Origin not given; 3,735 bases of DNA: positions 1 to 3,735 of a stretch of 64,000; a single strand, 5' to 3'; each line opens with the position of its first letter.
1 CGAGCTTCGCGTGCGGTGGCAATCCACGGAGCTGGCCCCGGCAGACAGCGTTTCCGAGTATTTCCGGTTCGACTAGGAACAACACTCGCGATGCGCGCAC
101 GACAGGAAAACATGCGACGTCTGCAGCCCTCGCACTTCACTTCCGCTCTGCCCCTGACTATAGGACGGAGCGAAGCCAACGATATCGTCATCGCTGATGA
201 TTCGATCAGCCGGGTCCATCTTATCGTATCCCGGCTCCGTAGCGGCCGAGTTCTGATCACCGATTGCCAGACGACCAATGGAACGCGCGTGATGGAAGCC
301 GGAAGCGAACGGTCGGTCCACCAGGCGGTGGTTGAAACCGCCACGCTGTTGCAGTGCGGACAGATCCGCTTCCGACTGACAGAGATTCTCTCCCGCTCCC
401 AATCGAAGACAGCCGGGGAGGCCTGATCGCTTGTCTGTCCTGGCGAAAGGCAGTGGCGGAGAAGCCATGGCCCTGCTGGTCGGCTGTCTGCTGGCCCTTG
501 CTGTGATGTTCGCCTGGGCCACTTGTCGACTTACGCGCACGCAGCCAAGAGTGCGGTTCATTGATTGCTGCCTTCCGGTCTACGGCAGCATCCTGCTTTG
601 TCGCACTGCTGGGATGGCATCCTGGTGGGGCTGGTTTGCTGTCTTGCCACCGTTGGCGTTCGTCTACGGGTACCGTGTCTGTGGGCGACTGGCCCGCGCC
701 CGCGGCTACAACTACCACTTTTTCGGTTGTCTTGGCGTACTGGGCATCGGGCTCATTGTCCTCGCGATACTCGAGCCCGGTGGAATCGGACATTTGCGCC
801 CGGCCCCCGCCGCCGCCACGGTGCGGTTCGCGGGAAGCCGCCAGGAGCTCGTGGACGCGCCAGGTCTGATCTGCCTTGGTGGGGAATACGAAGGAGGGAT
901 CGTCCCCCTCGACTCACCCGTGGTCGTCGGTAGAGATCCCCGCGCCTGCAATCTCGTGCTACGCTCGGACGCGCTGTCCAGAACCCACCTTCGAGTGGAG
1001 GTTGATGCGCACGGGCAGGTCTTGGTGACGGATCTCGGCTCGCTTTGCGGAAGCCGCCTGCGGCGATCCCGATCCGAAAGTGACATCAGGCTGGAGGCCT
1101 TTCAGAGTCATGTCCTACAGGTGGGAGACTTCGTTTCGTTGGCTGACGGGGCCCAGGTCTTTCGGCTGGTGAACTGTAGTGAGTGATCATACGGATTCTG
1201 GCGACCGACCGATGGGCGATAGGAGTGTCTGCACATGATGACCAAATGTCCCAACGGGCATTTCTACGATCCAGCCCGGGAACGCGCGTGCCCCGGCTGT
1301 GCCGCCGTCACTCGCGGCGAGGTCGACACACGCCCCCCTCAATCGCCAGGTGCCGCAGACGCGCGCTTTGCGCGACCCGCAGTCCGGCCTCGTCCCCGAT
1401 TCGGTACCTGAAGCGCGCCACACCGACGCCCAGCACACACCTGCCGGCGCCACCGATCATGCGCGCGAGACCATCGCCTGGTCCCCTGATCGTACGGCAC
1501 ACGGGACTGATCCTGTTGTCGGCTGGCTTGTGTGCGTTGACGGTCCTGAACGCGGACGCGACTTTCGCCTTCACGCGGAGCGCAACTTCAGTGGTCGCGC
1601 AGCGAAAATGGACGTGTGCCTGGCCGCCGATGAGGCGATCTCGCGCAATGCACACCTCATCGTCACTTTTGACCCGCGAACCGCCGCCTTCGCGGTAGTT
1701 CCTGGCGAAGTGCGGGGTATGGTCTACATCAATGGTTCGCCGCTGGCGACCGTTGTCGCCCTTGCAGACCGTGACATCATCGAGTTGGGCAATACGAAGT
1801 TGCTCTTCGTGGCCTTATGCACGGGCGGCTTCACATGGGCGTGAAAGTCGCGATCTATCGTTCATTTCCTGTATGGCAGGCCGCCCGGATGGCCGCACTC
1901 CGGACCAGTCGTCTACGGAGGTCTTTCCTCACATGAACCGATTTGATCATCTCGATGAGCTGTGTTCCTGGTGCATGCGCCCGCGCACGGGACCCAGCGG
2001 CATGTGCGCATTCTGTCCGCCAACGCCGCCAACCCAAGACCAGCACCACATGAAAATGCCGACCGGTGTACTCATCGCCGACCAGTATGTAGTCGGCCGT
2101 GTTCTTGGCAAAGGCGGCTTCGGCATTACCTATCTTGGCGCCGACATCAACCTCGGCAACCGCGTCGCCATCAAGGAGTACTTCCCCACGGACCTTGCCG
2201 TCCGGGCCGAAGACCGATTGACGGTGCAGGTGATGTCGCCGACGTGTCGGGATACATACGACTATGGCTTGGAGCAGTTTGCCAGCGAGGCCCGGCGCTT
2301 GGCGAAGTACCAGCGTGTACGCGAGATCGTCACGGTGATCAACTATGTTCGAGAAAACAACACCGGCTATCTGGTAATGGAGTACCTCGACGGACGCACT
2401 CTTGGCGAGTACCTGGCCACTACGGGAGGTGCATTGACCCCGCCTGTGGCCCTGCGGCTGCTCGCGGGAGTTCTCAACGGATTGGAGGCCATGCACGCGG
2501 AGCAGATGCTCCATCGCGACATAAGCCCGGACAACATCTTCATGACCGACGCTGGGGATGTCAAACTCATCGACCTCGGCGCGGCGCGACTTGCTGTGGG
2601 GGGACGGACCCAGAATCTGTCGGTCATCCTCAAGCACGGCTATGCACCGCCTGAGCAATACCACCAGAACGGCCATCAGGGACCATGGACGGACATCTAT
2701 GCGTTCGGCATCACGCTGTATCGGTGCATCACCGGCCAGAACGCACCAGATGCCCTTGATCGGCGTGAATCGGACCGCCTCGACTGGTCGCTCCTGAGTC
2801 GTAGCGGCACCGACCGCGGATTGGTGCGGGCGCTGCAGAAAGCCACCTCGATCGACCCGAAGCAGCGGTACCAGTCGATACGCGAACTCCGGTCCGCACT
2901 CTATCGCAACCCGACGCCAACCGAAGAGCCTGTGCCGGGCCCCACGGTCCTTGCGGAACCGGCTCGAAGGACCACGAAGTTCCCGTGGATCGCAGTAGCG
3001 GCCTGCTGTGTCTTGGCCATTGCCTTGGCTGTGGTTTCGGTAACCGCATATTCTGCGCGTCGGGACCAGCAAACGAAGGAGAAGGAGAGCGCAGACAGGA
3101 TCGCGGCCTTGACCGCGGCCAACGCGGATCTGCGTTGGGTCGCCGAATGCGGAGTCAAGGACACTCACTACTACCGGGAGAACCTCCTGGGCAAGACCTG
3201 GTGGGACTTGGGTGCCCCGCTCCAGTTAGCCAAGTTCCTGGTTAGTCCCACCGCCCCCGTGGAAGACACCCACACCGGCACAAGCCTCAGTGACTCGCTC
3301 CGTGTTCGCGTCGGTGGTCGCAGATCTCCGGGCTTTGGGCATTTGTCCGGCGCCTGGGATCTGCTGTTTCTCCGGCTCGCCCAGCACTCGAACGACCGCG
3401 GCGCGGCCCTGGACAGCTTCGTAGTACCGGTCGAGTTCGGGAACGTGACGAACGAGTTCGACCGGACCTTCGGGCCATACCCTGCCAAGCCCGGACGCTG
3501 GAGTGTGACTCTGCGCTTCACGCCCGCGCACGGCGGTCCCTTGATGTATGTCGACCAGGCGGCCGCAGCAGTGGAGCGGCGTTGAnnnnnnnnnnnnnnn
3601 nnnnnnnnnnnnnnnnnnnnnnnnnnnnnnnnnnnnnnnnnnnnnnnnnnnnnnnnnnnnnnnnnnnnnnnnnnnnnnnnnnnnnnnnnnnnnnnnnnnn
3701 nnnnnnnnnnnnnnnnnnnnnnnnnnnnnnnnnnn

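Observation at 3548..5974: Single 808-aa protein fusing a PP2C phosphatase, a trypsin-like serine protease and an FHA-like domain across two membrane passes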

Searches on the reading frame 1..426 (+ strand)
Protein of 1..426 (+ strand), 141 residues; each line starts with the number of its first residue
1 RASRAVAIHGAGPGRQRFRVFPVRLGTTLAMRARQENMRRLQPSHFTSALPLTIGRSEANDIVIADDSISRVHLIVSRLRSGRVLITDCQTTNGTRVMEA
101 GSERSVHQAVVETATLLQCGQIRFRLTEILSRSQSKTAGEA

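Call 86: search_protein_families(library=pfam, proteins=[window:1-426:+], max_evalue=0.01)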
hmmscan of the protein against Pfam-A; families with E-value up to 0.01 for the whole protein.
window:1-426:+ (141 aa): 3 families
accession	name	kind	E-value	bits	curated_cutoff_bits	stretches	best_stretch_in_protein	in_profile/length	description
PF00498.31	FHA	-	1.3e-11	45.2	20.7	1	53-98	2-47/67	FHA domain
PF16697.10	Yop-YscD_cpl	-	8e-10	39.3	33.2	1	52-128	19-92/94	Inner membrane component of T3SS, cytoplasmic domain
PF18221.6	MU2_FHA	-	0.0083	16.6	29.2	0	53-107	19-69/94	Mutator 2 Fork head associated domain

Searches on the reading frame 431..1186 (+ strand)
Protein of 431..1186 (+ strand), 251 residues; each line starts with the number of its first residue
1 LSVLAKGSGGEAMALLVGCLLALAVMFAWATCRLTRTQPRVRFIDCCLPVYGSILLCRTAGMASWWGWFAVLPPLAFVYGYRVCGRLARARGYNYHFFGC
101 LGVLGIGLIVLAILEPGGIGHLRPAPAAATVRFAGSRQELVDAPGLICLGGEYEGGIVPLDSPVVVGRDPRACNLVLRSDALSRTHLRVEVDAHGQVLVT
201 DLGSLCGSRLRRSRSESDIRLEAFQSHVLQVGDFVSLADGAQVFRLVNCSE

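Call 6: search_protein_families(library=pfam, proteins=[window:431-1186:+], max_evalue=1)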
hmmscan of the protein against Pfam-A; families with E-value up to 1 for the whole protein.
window:431-1186:+ (251 aa): 3 families
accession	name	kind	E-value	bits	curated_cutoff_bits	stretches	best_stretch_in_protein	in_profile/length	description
PF00498.31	FHA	-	5.8e-08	33.5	20.7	1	164-237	1-66/67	FHA domain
PF16697.10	Yop-YscD_cpl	-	2.6e-07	31.3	33.2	1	149-223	3-77/94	Inner membrane component of T3SS, cytoplasmic domain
PF18936.5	DUF5684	-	0.00052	21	27.4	1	46-110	3-67/81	Family of unknown function (DUF5684)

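Call 88: search_protein_families(library=padloc, proteins=[window:431-1186:+], max_evalue=0.001)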
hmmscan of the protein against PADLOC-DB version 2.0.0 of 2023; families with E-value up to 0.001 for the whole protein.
window:431-1186:+ (251 aa): 0 families

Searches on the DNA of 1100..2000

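Call 85: search_rna_families(source=window, start=1100, end=2000, threshold=evalue, max_evalue=1)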
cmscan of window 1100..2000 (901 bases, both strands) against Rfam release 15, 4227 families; matches with E-value up to 1: 0.
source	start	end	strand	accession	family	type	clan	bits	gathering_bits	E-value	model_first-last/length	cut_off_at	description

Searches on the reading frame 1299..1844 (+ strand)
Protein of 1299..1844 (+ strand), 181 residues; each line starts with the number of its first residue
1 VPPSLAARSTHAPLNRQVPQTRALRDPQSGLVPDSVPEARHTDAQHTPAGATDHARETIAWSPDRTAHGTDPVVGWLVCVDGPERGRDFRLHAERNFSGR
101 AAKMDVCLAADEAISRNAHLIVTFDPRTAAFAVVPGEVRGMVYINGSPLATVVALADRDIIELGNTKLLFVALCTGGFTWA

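Call 86: search_protein_families(library=pfam, proteins=[window:1299-1844:+], max_evalue=0.01)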
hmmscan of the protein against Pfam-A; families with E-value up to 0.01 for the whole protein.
window:1299-1844:+ (181 aa): 1 family
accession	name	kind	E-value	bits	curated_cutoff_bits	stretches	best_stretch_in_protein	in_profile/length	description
PF16697.10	Yop-YscD_cpl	-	3.3e-06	27.7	33.2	1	81-171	4-91/94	Inner membrane component of T3SS, cytoplasmic domain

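Call 88: search_protein_families(library=padloc, proteins=[window:1299-1844:+], max_evalue=0.001)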
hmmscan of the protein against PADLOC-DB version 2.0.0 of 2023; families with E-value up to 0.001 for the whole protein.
window:1299-1844:+ (181 aa): 0 families

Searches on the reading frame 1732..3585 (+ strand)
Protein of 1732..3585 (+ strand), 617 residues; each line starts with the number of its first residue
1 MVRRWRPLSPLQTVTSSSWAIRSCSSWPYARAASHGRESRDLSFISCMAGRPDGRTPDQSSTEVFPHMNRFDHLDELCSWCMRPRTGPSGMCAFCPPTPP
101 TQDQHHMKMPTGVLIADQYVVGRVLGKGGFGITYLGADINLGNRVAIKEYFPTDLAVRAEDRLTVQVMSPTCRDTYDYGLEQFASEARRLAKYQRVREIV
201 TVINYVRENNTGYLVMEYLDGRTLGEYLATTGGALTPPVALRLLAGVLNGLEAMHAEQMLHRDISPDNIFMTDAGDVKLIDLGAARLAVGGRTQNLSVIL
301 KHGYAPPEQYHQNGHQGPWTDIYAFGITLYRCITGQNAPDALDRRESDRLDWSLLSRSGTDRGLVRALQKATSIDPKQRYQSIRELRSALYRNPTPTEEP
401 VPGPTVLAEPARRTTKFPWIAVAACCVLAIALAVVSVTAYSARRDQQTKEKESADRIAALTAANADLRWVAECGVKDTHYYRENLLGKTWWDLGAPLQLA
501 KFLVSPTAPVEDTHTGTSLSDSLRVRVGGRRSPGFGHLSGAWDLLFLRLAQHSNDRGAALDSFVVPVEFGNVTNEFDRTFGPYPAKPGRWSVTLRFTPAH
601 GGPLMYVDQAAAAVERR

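Call 6: search_protein_families(library=pfam, proteins=[window:1732-3585:+], max_evalue=1)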
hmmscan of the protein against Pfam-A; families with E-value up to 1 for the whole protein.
window:1732-3585:+ (617 aa): 8 families
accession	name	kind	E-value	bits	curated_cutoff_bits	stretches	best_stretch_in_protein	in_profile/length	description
PF00069.31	Pkinase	-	7.5e-32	111.2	31.7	1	119-338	1-196/263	Protein kinase domain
PF07714.23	PK_Tyr_Ser-Thr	-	6.2e-20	72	23.1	1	164-337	28-203/258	Protein tyrosine and serine/threonine kinase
PF03109.22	ABC1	-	0.00017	21.3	22.9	1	164-287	96-216/244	ABC1 atypical kinase-like domain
PF17667.7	Pkinase_fungal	-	0.00039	19.7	24.1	1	240-285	288-339/387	Fungal protein kinase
PF01636.29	APH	-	0.00047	20.4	23.2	1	180-255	37-108/239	Phosphotransferase enzyme family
PF14531.12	Kinase-like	-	0.0013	18.5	25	1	252-331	159-243/289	Kinase-like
PF06293.20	Kdo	-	0.0027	17.6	21.3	1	203-289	83-173/207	Lipopolysaccharide kinase (Kdo/WaaP) family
PF12330.14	Haspin_kinase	-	0.29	10.6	25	1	260-291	228-257/364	Haspin like kinase domain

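Call 7: search_protein_families(library=ncbifam, proteins=[window:1732-3585:+], max_evalue=1)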
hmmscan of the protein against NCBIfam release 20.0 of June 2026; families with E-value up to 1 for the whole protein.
window:1732-3585:+ (617 aa): 27 families (the best 25 are shown)
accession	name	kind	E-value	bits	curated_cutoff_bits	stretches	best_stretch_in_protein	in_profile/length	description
NF033483.0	PknB_PASTA_kin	equivalog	1.7e-40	139.6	450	1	112-393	2-268/563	Stk1 family PASTA domain-containing Ser/Thr kinase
NF047741.1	antiphage_MADS6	equivalog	3e-38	131.7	460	2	182-405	241-472/612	methylation-associated defense system protein kinase MAD6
NF038150.1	lanthi_synth_IV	equivalog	1e-28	100.1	650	1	95-408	167-460/851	class IV lanthionine synthetase LanL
NF052427.1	StpK7MSMEG_1200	equivalog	1.6e-28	99.6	900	1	181-461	52-339/601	serine/threonine protein kinase StpK7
NF038151.1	lanthi_synth_III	equivalog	8.2e-18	64.2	575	1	179-379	266-469/833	class III lanthionine synthetase LanKC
TIGR03903.1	TOMM_kin_cyc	equivalog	4.3e-17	61.3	705.75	1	209-338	51-188/1267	TOMM system kinase/cyclase fusion protein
NF009651.0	PRK13184.1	equivalog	2.7e-13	48.8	839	1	118-390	3-287/932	serine/threonine-protein kinase PknD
NF033442.0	BREX_PglW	equivalog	1.1e-10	39.9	990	2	108-275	503-646/1391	BREX system serine/threonine kinase PglW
NF053615.1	SerThrKinAfsKStmc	equivalog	2.8e-08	32.9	1300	1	120-336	17-210/809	protein serine/threonine kinase AfsK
NF058632.1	SerThrKinPrkT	equivalog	1.7e-07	30.5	280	1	207-285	90-165/322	serine/threonine protein kinase PrkT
TIGR03724.2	arch_bud32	equivalog_domain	9.5e-07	28.5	125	1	184-287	41-133/193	KEOPS complex kinase/ATPase Bud32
NF043056.1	T4SS_LegK1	equivalog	1.3e-06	27.3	550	1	124-326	78-277/516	Dot/Icm T4SS effector kinase LegK1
NF011463.0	PRK14879.1-4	equivalog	4.4e-06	26.3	188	1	185-288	67-163/237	Kae1-associated kinase Bud32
NF007174.0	PRK09605.1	equivalog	0.00041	18.9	447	1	184-287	384-475/535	bifunctional N(6)-L-threonylcarbamoyladenine synthase/serine/threonine protein kinase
NF052375.1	antisigma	equivalog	0.00082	19.4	100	1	340-457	8-120/217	anti-sigma factor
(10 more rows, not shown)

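Call 88: search_protein_families(library=padloc, proteins=[window:1933-3585:+], max_evalue=0.001)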
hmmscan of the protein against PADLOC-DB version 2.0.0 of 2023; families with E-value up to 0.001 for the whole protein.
window:1933-3585:+ (550 aa): 34 families (the best 25 are shown)
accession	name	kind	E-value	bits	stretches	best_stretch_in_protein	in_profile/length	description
PDLC04138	mad6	-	5.2e-48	162.4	1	38-323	39-310/659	mads_6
PDLC04042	PD-T4-6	-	7.3e-44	148.6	1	42-327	1-273/292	-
PDLC04053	PD-T4-6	-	8.9e-41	138.3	1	50-335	9-280/311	-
PDLC04044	PD-T4-6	-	2.8e-40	136.6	1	30-330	12-296/372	-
PDLC04047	PD-T4-6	-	7e-40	135.1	1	44-330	4-276/327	-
PDLC04045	PD-T4-6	-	1.1e-38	131.1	1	45-327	28-299/350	-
PDLC04060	PD-T4-6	-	5.1e-38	129.2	1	45-269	3-206/486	-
PDLC04061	PD-T4-6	-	2.5e-33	114.4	1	44-325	10-282/510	-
PDLC04043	PD-T4-6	-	3.2e-33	113.5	1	51-388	16-342/452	-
PDLC04057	PD-T4-6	-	3.1e-32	110.1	1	45-325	3-269/443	-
PDLC04062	PD-T4-6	-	9.9e-32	108.5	1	43-323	25-290/450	-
PDLC04054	PD-T4-6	-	2e-31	107.7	1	44-324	5-271/347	-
PDLC04048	PD-T4-6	-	6.4e-31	106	1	45-272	5-212/354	-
PDLC04051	PD-T4-6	-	9e-31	105.3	1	31-323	13-291/476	-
PDLC04039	PD-T4-6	-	8e-30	102.2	1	48-321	13-270/458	-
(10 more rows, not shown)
